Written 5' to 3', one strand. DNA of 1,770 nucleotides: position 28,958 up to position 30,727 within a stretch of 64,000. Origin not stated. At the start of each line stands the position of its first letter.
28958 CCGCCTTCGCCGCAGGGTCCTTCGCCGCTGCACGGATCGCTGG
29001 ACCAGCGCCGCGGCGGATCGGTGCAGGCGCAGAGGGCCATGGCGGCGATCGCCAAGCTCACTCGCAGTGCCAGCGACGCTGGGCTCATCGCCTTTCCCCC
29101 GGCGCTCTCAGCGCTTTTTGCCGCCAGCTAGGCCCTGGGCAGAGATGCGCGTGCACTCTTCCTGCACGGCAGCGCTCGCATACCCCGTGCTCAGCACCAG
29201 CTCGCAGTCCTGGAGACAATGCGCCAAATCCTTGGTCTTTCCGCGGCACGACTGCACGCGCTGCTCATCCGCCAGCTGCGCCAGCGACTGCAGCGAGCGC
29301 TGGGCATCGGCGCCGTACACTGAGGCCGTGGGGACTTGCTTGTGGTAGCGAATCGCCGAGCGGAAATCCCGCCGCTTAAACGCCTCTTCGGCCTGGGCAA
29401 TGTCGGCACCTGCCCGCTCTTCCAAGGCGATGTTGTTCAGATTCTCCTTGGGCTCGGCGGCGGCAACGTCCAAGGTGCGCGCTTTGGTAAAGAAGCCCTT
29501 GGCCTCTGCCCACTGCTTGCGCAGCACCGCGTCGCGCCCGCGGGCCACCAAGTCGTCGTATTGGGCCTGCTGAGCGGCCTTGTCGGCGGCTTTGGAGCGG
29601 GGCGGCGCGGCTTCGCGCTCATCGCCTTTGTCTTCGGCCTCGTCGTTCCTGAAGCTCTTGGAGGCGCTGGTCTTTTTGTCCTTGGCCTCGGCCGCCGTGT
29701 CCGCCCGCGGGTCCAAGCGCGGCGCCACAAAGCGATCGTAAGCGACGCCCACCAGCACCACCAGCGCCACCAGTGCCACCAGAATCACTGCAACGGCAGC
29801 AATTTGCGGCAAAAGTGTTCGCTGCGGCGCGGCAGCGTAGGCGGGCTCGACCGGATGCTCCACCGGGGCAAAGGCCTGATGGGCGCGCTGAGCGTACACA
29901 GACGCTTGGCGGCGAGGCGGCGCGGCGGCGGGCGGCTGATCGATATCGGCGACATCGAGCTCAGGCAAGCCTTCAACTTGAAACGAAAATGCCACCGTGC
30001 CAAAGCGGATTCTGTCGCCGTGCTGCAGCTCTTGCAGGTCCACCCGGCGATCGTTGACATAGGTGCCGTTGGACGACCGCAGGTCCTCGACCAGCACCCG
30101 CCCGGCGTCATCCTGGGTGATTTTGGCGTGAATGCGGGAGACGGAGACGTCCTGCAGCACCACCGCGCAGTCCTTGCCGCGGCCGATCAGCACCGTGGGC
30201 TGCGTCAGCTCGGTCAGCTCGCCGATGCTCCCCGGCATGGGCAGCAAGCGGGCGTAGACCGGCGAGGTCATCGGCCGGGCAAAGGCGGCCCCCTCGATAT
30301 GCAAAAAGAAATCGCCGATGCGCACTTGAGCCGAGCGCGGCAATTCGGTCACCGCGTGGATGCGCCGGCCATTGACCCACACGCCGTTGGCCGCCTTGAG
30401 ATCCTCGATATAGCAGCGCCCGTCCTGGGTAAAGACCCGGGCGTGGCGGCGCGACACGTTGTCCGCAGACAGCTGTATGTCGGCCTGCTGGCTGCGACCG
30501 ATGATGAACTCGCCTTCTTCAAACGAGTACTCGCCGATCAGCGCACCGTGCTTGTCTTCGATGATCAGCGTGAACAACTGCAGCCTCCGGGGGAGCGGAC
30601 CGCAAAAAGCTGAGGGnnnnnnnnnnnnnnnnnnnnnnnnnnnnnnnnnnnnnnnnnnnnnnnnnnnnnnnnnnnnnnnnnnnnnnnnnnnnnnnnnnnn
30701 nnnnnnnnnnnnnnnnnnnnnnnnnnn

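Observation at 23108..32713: Five-gene operon: FHA-fused degenerate CpaF-like ATPase, FHA-FHA membrane protein and three Cys-rich lipoproteins, with no secretion-machine partners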

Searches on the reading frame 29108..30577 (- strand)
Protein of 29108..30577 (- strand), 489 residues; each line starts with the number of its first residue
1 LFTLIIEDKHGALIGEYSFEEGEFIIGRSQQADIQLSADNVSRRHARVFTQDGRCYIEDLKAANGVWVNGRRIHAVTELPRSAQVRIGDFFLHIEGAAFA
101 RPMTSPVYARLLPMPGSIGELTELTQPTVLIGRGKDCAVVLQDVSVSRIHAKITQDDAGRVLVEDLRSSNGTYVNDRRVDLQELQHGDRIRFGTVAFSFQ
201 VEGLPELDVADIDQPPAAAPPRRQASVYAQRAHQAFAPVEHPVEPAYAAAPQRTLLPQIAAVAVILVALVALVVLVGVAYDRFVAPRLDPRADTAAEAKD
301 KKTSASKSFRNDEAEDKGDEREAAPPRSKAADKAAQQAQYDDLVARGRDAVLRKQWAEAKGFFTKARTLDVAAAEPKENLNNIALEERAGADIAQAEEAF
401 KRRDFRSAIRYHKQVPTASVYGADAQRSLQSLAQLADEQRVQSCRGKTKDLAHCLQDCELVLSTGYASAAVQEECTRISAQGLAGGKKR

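Call 4: search_protein_families(library=pfam, proteins=[window:29108-30577:-], max_evalue=0.01)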
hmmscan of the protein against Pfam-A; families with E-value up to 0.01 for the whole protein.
window:29108-30577:- (489 aa): 2 families
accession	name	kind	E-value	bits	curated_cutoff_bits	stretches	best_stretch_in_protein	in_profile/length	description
PF00498.31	FHA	-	6.8e-40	135.8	20.7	2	129-193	1-67/67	FHA domain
PF16697.10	Yop-YscD_cpl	-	9.6e-32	109.6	33.2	2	119-202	9-93/94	Inner membrane component of T3SS, cytoplasmic domain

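Call 5: search_protein_families(library=ncbifam, proteins=[window:29108-30577:-], max_evalue=0.01)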
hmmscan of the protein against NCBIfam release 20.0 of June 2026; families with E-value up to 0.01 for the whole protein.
window:29108-30577:- (489 aa): 7 families
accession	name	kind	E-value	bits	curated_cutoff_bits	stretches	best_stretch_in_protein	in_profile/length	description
NF049868.1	FhaB_Rv0019c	equivalog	1.3e-37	129.3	125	2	17-91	81-155/158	FHA domain-containing protein FhaB/FipA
NF052573.1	HisKinEspAMyxo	equivalog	2.2e-31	108.6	1400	2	114-201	33-121/755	serine histidine kinase EspA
TIGR03354.1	VI_FHA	hypoth_equivalog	3.2e-22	79.9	120.25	2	16-104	18-111/420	type VI secretion system-associated FHA domain protein TagH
NF041660.2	oxygluDhInhib_OdhI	equivalog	7.4e-22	77.6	200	2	123-198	52-126/130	oxoglutarate dehydrogenase inhibitor Odhl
NF033760.1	gliding_GltG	equivalog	1.7e-19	69.8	650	2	129-301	26-166/650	adventurous gliding motility protein GltG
NF052403.1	ESX1TransRegEspM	equivalog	3.1e-12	46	550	2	19-89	26-94/367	ESX-1 type VII secretion system transcriptional regulator EspM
TIGR02500.1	type_III_yscD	equivalog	0.00044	19.3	86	0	129-300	22-166/413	type III secretion system inner membrane ring subunit SctD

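Call 33: find_homologous_proteins(query=window:29108-30577:-, max_evalue=1e-10)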
Query window:29108-30577:- (489 aa): 241 proteins with E <= 1e-10 among 8000 candidates; the best 120 are listed.
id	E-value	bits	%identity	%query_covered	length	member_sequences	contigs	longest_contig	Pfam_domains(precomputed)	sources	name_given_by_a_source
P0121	0.0e+0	1033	97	100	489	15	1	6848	PF00498.32,PF16697.11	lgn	-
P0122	2.3e-280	948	89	100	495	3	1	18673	PF00498.32,PF16697.11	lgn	-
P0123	2.1e-272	922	88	100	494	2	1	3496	PF00498.32,PF16697.11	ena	-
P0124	1.7e-217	741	71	99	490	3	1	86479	PF00498.32,PF16697.11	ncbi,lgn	-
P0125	8.6e-215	732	69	99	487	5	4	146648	PF00498.32,PF16697.11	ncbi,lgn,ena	-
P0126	5.1e-208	709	67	100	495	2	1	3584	PF00498.32,PF16697.11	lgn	-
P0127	9.3e-206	702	67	99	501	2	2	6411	PF00498.32,PF16697.11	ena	-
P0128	1.1e-205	702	69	100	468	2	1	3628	PF00498.32,PF16697.11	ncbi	-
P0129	2.9e-205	700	67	99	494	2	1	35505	PF00498.32,PF16697.11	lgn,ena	-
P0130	4.2e-205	700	68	100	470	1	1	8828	PF00498.32,PF16697.11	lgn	-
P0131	4.6e-205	700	67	99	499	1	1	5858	PF00498.32,PF16697.11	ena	-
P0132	3.9e-203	693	67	98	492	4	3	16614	PF00498.32,PF16697.11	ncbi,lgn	-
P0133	3.5e-201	687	66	98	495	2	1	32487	PF00498.32,PF16697.11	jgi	-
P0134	1.4e-170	586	59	97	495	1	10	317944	PF00498.32,PF16697.11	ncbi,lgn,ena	-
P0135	1.2e-166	573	58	98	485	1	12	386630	PF00498.32,PF16697.11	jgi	jgi:pSer/pThr/pTyr-binding forkhead associated (FHA) protein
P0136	7.3e-165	567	59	98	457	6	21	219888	PF00498.32,PF16697.11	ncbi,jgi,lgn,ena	jgi:pSer/pThr/pTyr-binding forkhead associated (FHA) protein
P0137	1.2e-163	563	57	98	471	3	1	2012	PF00498.32,PF16697.11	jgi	-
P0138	4.2e-163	561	58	98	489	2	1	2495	PF00498.32,PF16697.11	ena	-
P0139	5.3e-161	555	56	98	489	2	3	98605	PF00498.32,PF16697.11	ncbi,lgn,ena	-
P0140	9.8e-161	554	56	98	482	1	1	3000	PF00498.32,PF16697.11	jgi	-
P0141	9.8e-161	554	55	99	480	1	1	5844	PF00498.32,PF16697.11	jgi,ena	-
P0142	5.7e-160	551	56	98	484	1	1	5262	PF00498.32,PF16697.11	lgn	-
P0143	6.2e-158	544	54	99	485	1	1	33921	PF00498.32,PF16697.11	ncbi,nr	ncbi:MAG: FHA domain-containing protein [Myxococcales bacterium]|nr:FHA domain-containing protein [M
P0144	4.7e-157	541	57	98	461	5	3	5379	PF00498.32,PF16697.11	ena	-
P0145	4.2e-154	532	55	97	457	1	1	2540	PF00498.32,PF16697.11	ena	-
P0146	1.7e-152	526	54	100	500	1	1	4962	PF00498.32,PF16697.11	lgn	-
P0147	2.3e-152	526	56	98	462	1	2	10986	PF00498.32,PF16697.11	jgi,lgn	-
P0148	9.6e-149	514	51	98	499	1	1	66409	PF00498.32,PF16697.11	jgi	jgi:pSer/pThr/pTyr-binding forkhead associated (FHA) protein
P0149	3.1e-145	503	51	96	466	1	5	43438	PF00498.32,PF16697.11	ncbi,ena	-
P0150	1.3e-144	501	51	96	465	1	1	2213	PF00498.32,PF16697.11,PF07719.24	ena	-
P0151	7.6e-141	488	52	98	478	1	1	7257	PF00498.32,PF16697.11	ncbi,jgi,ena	jgi:pSer/pThr/pTyr-binding forkhead associated (FHA) protein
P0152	1.6e-135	471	49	98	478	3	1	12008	PF00498.32,PF16697.11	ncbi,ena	-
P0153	3.6e-135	469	49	98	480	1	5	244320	PF00498.32,PF16697.11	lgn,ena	-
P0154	5.3e-135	469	52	98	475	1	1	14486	PF00498.32,PF16697.11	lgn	-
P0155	7.3e-135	468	51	97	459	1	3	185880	PF00498.32,PF16697.11,PF07719.24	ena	-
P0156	2.7e-133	463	51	99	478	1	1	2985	PF00498.32,PF16697.11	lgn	-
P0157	3.5e-133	463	49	98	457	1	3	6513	PF00498.32,PF16697.11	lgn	-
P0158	7.6e-133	462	51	97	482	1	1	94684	PF00498.32,PF16697.11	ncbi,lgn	-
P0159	7.8e-133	462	49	98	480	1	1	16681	PF00498.32,PF16697.11,PF07719.24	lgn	-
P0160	1.2e-132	461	50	98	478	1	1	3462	PF00498.32,PF16697.11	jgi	jgi:pSer/pThr/pTyr-binding forkhead associated (FHA) protein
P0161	1.2e-132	461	51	97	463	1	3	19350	PF00498.32,PF16697.11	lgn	-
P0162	2.1e-132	460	49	100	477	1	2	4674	PF00498.32,PF16697.11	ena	-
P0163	2.4e-132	460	49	97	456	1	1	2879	PF00498.32,PF16697.11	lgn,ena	-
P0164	1.4e-131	458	50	97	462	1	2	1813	PF00498.32,PF16697.11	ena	-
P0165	3.5e-131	456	50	98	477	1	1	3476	PF00498.32,PF16697.11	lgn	-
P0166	4.5e-131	456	50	98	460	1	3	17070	PF00498.32,PF16697.11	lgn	-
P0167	4.6e-131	456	49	96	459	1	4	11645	PF00498.32,PF16697.11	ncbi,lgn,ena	-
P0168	7.0e-131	455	47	98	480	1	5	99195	PF00498.32,PF16697.11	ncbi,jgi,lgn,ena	-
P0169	8.7e-131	455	49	98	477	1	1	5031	PF00498.32,PF16697.11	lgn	-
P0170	3.8e-130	453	51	97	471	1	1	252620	PF00498.32,PF16697.11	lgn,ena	-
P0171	8.8e-130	452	49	98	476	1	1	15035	PF00498.32,PF16697.11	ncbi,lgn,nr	ncbi:MAG: FHA domain-containing protein [Myxococcales bacterium]|nr:FHA domain-containing protein [M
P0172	1.0e-129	451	50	98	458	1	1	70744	PF00498.32,PF16697.11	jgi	jgi:pSer/pThr/pTyr-binding forkhead associated (FHA) protein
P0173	3.1e-129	450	50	98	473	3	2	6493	PF00498.32,PF16697.11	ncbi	-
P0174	4.5e-129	449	49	96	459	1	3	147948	PF00498.32,PF16697.11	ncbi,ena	-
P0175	6.0e-129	449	49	97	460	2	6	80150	PF00498.32,PF16697.11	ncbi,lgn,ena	-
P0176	1.1e-128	448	48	98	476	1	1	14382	PF00498.32,PF16697.11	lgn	-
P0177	1.3e-128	448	50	97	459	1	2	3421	PF00498.32,PF16697.11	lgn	-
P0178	1.4e-128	448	50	97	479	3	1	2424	PF00498.32,PF16697.11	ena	-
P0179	2.0e-128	447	49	98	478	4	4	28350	PF00498.32,PF16697.11,PF07719.24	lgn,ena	-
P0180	1.1e-127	445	49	98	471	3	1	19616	PF00498.32,PF16697.11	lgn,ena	-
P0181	3.1e-127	443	48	97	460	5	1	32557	PF00498.32,PF16697.11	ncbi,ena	-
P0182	4.0e-127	443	48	98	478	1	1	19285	PF00498.32,PF16697.11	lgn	-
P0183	6.7e-127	442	48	96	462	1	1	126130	PF00498.32,PF16697.11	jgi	jgi:pSer/pThr/pTyr-binding forkhead associated (FHA) protein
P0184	8.9e-127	442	47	98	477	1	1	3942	PF00498.32,PF16697.11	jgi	jgi:pSer/pThr/pTyr-binding forkhead associated (FHA) protein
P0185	2.0e-125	437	46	100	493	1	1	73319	PF00498.32,PF16697.11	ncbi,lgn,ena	-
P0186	4.9e-125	436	48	98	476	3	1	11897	PF00498.32,PF16697.11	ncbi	-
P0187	8.3e-125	435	48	100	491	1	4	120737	PF00498.32,PF16697.11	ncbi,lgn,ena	-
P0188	8.0e-122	425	48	98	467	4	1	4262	PF00498.32,PF16697.11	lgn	-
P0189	7.4e-120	419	49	97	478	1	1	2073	PF00498.32,PF16697.11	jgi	jgi:pSer/pThr/pTyr-binding forkhead associated (FHA) protein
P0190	7.6e-114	399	45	97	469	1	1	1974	PF00498.32,PF16697.11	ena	-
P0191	2.8e-89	318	60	40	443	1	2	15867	PF00498.32,PF16697.11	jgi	-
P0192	2.4e-78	282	45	75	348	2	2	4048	PF00498.32,PF16697.11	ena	-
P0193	8.1e-76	274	40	89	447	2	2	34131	PF00498.32,PF16697.11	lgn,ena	-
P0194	7.5e-75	271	38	89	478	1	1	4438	PF00498.32,PF16697.11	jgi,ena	-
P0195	7.8e-73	264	38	89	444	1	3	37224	PF00498.32,PF16697.11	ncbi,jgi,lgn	-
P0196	1.7e-71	259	35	93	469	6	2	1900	PF00498.32,PF16697.11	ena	-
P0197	8.7e-70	254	38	78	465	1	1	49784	PF00498.32,PF16697.11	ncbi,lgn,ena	-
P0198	1.1e-69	254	37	93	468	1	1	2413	PF00498.32,PF16697.11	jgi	-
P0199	2.0e-69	253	37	88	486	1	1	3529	PF00498.32,PF16697.11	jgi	-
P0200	2.2e-69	253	36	89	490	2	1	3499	PF00498.32,PF16697.11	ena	-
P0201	3.2e-69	252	38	88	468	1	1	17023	PF00498.32,PF16697.11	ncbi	-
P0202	4.3e-69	252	53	43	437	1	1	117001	PF00498.32,PF00515.35,PF16697.11,PF13432.13,PF07719.24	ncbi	ncbi:MAG: FHA domain-containing protein [Myxococcota bacterium]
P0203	4.1e-68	248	38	93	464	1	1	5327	PF00498.32,PF16697.11,PF13432.13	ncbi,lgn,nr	ncbi:MAG: FHA domain-containing protein [Deltaproteobacteria bacterium]|nr:MAG: FHA domain-containin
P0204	4.7e-68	248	36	98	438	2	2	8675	PF00498.32,PF16697.11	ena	-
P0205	7.3e-68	248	51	46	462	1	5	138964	PF00498.32,PF16697.11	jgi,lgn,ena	-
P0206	1.4e-67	247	35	89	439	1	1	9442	PF00498.32,PF16697.11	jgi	jgi:pSer/pThr/pTyr-binding forkhead associated (FHA) protein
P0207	1.6e-67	246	36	92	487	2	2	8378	PF00498.32,PF16697.11,PF13432.13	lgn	-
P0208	1.6e-67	246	37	93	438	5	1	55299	PF00498.32,PF16697.11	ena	-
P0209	1.7e-67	246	50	45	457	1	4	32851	PF00498.32,PF16697.11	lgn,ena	-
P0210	1.8e-67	246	38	88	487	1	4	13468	PF00498.32,PF16697.11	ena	-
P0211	1.8e-67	246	25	25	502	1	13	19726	PF00498.32,PF16697.11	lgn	-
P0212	2.2e-67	246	55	41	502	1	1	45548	PF13414.13,PF00498.32,PF16697.11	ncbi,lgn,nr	ncbi:MAG: FHA domain-containing protein [Deltaproteobacteria bacterium]|nr:FHA domain-containing pro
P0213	3.2e-67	245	56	41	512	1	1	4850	PF13414.13,PF00498.32,PF16697.11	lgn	-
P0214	3.3e-67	245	50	43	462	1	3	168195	PF00498.32,PF16697.11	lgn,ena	-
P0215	3.4e-67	245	35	93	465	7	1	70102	PF25058.2,PF00498.32,PF16697.11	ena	-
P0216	3.5e-67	245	36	91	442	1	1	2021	PF00498.32,PF16697.11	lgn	-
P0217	4.8e-67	245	35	89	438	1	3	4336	PF00498.32,PF16697.11,PF13428.13,PF07719.24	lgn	-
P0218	6.2e-67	244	51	43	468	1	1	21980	PF00498.32,PF16697.11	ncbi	-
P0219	1.1e-66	244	36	93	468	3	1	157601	PF00498.32,PF16697.11,PF13432.13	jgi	-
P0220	2.5e-66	242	36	91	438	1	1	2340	PF00498.32,PF16697.11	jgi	-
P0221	2.7e-66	242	36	89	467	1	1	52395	PF00498.32,PF16697.11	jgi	-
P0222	3.6e-66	242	36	95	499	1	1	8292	PF00498.32,PF16697.11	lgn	-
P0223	4.6e-66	242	53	45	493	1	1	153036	PF00498.32,PF16697.11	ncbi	ncbi:MAG: FHA domain-containing protein [Myxococcota bacterium]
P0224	1.0e-65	240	36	91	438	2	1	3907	PF00498.32,PF16697.11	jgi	jgi:ABC transport system ATP-binding/permease protein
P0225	1.5e-65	240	52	43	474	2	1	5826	PF00498.32,PF16697.11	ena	-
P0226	2.1e-65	239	50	48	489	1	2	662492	PF00498.32,PF16697.11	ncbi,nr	ncbi:MAG: FHA domain-containing protein [Myxococcales bacterium]|nr:FHA domain-containing protein [M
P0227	2.4e-65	239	37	89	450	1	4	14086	PF00498.32,PF16697.11,PF07719.24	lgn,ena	-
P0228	3.0e-65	239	49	47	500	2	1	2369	PF00498.32,PF16697.11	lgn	-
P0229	4.3e-65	238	55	41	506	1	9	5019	PF00498.32,PF16697.11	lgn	-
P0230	4.7e-65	238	50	43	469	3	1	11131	PF00498.32,PF16697.11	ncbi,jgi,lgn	ncbi:MAG: pSer/pThr/pTyr-binding forkhead associated (FHA) protein [Myxococcota bacterium]|jgi:pSer/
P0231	5.2e-65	238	49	45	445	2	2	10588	PF00498.32,PF16697.11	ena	-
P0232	6.1e-65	238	53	41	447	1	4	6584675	PF00498.32,PF16697.11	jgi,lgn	-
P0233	8.6e-65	237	36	89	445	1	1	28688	PF00498.32,PF16697.11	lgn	-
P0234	8.6e-65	237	34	89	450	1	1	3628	PF00498.32,PF16697.11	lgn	-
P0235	1.1e-64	237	35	92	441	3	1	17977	PF00498.32,PF16697.11,PF07719.24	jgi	jgi:pSer/pThr/pTyr-binding forkhead associated (FHA) protein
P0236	1.4e-64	237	52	45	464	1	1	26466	PF00498.32,PF16697.11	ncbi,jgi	jgi:pSer/pThr/pTyr-binding forkhead associated (FHA) protein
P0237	1.5e-64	237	37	89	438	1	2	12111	PF00498.32,PF16697.11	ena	-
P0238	1.5e-64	237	36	98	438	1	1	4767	PF00498.32,PF16697.11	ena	-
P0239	2.0e-64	236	34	89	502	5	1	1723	PF00498.32,PF16697.11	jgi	-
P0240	2.1e-64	236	56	40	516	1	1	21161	PF13414.13,PF00498.32,PF16697.11,PF07719.24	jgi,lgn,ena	-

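Call 35: find_encoding_contigs(protein=P0215, flank=10000, max_places=1)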
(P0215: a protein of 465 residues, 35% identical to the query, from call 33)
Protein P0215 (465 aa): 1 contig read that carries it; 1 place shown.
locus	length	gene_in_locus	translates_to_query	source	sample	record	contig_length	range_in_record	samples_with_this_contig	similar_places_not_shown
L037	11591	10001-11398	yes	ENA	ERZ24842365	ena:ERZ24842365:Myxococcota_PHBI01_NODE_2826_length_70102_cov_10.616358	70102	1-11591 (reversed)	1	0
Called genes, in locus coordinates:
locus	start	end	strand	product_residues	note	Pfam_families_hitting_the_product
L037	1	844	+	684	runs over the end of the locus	PF00009:GTP_EFTU, PF22042:EF-G_D2, PF03144:GTP_EFTU_D2, PF14492:EFG_III, PF16658:RF3_C, PF03764:EFG_IV, PF00679:EFG_C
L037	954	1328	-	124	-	PF04892:VanZ-LLP1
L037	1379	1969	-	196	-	PF02577:BFN_dom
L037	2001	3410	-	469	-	PF00919:UPF0004, PF04055:Radical_SAM, PF01938:TRAM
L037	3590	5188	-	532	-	PF02470:MlaD, PF28544:Helical_needle (faint), PF27164:Aq_493_lipo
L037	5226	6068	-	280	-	PF02405:MlaE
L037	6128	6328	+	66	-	PF02597:ThiS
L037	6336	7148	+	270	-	PF00977:His_biosynth (faint), PF05690:ThiG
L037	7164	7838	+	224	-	PF02581:TMP-TENI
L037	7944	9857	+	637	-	PF16697:Yop-YscD_cpl, PF00498:FHA, PF00437:T2SSE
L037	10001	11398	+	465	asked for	PF16697:Yop-YscD_cpl, PF00498:FHA, PF16697:Yop-YscD_cpl, PF25058:ARM_TT21 (faint)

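Call 50: predict_structure(alignment_id=A3)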
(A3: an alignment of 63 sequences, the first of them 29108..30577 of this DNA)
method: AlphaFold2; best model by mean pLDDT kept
length: 489 residues; sequences in the alignment: 63
mean_pLDDT: 85.7   pTM: 0.40
mean pLDDT of the five models: 85.7, 85.6, 85.3, 84.9, 84.8
residues with pLDDT >= 90: 351; 70-90: 41; 50-70: 31; < 50: 66
segments of 3 or more residues with pLDDT < 50: 100-102, 223-249, 291-315, 317-323
pLDDT, mean of each block of 10 residues (from residue 1): 96 96 96 97 97 95 95 92 95 80 73 96 96 97 97 94 96 97 98 97 91 64 46 41 43 69 93 92 69 44 41 43 61 95 98 97 98 97 97 98 98 97 98 97 92 96 97 96 69
secondary structure, 60 per line:
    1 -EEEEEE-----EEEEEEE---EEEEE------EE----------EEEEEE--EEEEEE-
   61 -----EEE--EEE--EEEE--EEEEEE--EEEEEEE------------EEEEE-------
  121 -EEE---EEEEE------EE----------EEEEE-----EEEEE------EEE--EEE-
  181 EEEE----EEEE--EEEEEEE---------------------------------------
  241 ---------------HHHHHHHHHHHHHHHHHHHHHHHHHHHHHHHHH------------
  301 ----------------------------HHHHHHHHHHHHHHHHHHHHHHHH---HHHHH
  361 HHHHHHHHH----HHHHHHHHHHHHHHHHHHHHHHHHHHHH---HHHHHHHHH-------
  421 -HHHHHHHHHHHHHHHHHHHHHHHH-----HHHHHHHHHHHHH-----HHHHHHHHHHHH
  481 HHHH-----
elements in order: E2-7 E13-19 E23-27 E46-51 E54-59 E66-68 E71-73 E76-79 E82-87 E90-96 E109-113 E122-124 E128-132 E151-155 E161-165 E172-174 E177-179 E181-184 E189-192 E195-201 H256-288 H329-352 H356-369 H374-401 H405-413 H422-445 H451-463 H469-484

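Call 53: fold_search(model_id=the predicted structure, library=pdb)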
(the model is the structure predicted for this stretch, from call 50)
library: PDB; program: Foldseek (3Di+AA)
matches with E <= 10: 1308; with E <= 0.001: 126
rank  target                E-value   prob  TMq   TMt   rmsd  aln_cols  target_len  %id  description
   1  3poa_A                2.5e-09  1.00  0.19  0.89   1.9        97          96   35  Structural and functional analysis of phosphothreonine-dependent FHA domain interactions (released 2011-01-26)
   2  4qcj                  4.1e-09  1.00  0.18  0.84   2.1        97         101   36  Crystal Structure of OdhI from Corynebacterium glutamicum (released 2014-07-02)
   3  6i2q_B                5.1e-09  1.00  0.18  0.87   2.0        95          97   38  Crystal structure of the wild-type SucA domain of Mycobacterium smegmatis KGD (alpha-ketoglutarate decarboxylase), in  (released 2019-05-22)
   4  7rj3_C                5.1e-09  1.00  0.18  0.85   2.1        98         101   35  Crystal Structure of the Forkhead Associated (FHA) Domain of the Glycogen Accumulation Regulator (GarA) from Mycobacte (released 2021-07-28)
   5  6i2p_E                5.3e-09  1.00  0.19  0.84   1.9        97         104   34  Crystal structure of the Mycobacterium tuberculosis PknB kinase domain (L33E mutant) in complex with its substrate Gar (released 2019-05-22)
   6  8p5x_G                1.0e-08  1.00  0.18  0.82   2.0        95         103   37  Single particle cryo-EM structure of the complex between Corynebacterium glutamicum homohexameric 2-oxoglutarate dehyd (released 2023-08-16)
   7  7rj3_A                1.1e-08  1.00  0.19  0.84   1.6        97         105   35  Crystal Structure of the Forkhead Associated (FHA) Domain of the Glycogen Accumulation Regulator (GarA) from Mycobacte (released 2021-07-28)
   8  8p5r_G                1.1e-08  1.00  0.18  0.86   1.8        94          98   37  Crystal structure of full-length, homohexameric 2-oxoglutarate dehydrogenase KGD from Mycobacterium smegmatis in compl (released 2023-08-16)
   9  3oun_A                1.5e-08  1.00  0.18  0.90   1.8        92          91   36  Crystal structure of the FhaA FHA domain complexed with the intracellular domain of Rv3910 (released 2012-02-08)
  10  3po8                  1.7e-08  1.00  0.19  0.87   2.4        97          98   35  Structural and functional analysis of phosphothreonine-dependent FHA domain interactions (released 2011-01-26)
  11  6i2p_D                1.8e-08  1.00  0.19  0.77   1.9        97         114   34  Crystal structure of the Mycobacterium tuberculosis PknB kinase domain (L33E mutant) in complex with its substrate Gar (released 2019-05-22)
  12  6i2r_B                2.6e-08  1.00  0.18  0.90   1.8        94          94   37  Crystal structure of the SucA domain of Mycobacterium smegmatis KGD (alpha-ketoglutarate decarboxylase), mutant R802A, (released 2019-05-22)
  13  2aff_MODEL_1_A        2.8e-08  1.00  0.19  0.87   1.7        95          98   19  The solution structure of the Ki67FHA/hNIFK(226-269)3P complex (released 2005-10-25)
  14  4jon_A                2.8e-08  1.00  0.18  0.68   4.0       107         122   34  Crystal structure of a centrosomal protein 170kDa, transcript variant beta (CEP170) from Homo sapiens at 2.15 A resolu (released 2013-04-17)
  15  2ff4_A                3.0e-08  1.00  0.19  0.24   2.4       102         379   33  Mycobacterium tuberculosis EmbR in complex with low affinity phosphopeptide (released 2006-01-24)
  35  5fwh                  6.8e-07  1.00  0.14  0.32  17.1       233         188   14  N-terminal FHA domain from EssC a component of the bacterial Type VII secretion apparatus (released 2016-04-06)
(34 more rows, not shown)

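Call 67: search_protein_families(library=padloc, proteins=[window:29108-30577:-], max_evalue=0.001)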
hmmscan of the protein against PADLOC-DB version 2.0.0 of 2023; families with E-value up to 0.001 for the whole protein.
window:29108-30577:- (489 aa): 0 families
